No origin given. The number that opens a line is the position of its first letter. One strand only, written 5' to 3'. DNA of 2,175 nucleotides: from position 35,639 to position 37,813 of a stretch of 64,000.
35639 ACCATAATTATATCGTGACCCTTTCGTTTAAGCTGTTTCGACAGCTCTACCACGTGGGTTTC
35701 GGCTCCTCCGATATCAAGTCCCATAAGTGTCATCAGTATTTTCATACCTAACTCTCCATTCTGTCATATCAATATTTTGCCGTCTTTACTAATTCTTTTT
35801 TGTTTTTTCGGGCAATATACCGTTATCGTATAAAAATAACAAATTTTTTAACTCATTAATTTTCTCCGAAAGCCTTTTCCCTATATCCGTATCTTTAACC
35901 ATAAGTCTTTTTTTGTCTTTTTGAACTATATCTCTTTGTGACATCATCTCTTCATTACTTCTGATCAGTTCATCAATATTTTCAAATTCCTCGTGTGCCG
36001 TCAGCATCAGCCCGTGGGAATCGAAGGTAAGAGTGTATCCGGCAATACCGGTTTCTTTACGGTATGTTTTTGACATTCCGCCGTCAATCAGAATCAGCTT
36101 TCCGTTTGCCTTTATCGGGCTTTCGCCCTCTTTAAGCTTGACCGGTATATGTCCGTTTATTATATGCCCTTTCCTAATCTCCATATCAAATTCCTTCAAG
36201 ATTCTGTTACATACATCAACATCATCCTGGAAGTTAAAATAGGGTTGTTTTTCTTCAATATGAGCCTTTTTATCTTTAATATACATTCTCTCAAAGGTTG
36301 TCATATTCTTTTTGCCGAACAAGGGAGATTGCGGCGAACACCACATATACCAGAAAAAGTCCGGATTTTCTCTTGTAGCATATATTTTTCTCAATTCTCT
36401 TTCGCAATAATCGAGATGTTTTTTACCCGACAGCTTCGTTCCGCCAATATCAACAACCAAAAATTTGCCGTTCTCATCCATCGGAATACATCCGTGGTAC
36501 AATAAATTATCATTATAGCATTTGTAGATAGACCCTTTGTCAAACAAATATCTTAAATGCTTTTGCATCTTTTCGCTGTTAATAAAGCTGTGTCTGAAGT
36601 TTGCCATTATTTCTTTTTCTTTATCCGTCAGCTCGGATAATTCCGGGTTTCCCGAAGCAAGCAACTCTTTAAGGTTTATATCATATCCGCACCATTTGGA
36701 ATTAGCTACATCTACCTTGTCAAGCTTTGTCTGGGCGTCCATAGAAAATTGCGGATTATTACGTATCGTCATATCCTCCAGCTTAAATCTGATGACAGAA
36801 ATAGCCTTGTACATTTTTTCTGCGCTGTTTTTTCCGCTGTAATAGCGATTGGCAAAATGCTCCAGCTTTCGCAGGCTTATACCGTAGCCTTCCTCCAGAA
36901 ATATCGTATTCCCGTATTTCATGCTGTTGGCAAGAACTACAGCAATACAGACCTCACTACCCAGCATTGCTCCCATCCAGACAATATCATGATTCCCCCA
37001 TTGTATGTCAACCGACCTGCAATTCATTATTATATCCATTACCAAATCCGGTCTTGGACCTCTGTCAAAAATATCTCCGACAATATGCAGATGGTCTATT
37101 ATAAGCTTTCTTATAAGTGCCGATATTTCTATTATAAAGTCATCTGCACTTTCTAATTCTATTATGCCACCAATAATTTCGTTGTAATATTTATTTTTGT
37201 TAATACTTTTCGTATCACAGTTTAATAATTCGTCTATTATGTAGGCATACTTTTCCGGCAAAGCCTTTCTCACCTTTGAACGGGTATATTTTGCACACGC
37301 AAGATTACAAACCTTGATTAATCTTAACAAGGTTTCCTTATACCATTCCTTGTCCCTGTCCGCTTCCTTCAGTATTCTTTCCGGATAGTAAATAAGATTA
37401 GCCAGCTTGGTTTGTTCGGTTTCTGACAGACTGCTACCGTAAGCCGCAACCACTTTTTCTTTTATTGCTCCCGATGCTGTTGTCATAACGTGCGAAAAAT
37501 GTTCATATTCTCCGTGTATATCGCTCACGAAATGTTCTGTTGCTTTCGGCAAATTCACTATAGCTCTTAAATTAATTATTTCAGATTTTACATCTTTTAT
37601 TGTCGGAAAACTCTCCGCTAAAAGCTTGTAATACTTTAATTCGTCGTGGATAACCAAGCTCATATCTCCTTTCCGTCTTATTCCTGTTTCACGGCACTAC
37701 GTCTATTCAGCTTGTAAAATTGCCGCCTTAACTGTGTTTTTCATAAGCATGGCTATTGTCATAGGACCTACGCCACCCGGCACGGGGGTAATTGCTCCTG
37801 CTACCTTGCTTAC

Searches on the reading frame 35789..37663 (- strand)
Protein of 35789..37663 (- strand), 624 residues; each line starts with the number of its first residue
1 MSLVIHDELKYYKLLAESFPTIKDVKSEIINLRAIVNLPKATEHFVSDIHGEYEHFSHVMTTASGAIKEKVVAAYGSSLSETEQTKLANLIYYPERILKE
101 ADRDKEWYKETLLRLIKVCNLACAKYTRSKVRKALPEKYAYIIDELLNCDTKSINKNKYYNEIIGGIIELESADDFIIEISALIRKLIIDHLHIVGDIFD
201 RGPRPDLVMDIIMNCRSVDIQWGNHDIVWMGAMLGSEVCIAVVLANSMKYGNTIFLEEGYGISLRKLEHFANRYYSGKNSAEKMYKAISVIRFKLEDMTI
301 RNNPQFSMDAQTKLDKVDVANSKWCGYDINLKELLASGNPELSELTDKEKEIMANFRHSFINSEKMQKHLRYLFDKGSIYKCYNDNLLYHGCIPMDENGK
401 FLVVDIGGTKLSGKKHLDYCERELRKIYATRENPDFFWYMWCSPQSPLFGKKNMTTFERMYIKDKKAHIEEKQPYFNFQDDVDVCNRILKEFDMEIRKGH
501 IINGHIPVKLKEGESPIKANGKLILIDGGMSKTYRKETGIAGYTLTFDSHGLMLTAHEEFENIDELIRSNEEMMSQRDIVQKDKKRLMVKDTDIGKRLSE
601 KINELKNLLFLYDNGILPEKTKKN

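Call 35: search_protein_families(library=pfam, proteins=[window:35789-37663:-], max_evalue=0.00001)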
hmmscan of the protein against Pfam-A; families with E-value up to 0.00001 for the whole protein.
window:35789-37663:- (624 aa): 1 family
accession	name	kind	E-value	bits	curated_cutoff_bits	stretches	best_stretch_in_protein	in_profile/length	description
PF06874.16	FBPase_2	-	3.9e-243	808.9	27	1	10-613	1-638/639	Firmicute fructose-1,6-bisphosphatase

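Call 46: find_homologous_proteins(query=window:35789-37663:-, max_evalue=1e-50)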
Query window:35789-37663:- (624 aa): 8000 proteins with E <= 1e-50 among 8000 candidates; the best 120 are listed.
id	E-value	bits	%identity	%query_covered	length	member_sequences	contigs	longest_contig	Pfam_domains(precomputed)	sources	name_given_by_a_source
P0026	0.0e+0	1421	100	100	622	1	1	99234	PF06874.17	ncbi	-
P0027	3.0e-279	946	64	99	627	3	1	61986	PF06874.17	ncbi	-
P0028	3.2e-277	939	65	99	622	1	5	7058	PF06874.17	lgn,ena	-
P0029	1.9e-275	933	65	99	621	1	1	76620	PF06874.17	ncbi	-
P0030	4.7e-275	932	64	99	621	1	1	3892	PF06874.17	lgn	-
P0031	5.0e-275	932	63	99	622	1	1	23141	PF06874.17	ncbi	-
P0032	1.7e-274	930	64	99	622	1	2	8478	PF06874.17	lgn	-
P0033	1.8e-274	930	64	99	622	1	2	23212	PF06874.17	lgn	-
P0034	2.7e-274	930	63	100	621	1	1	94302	PF06874.17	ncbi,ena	-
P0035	4.3e-274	929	64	99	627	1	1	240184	PF06874.17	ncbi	-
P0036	5.4e-274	928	64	100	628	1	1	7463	PF06874.17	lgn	-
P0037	6.2e-274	928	64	99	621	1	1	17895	PF06874.17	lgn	-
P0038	6.6e-274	928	63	100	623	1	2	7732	PF06874.17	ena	-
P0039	6.9e-274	928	64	100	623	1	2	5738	PF06874.17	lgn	-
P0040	1.9e-273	927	63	99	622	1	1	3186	PF06874.17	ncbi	-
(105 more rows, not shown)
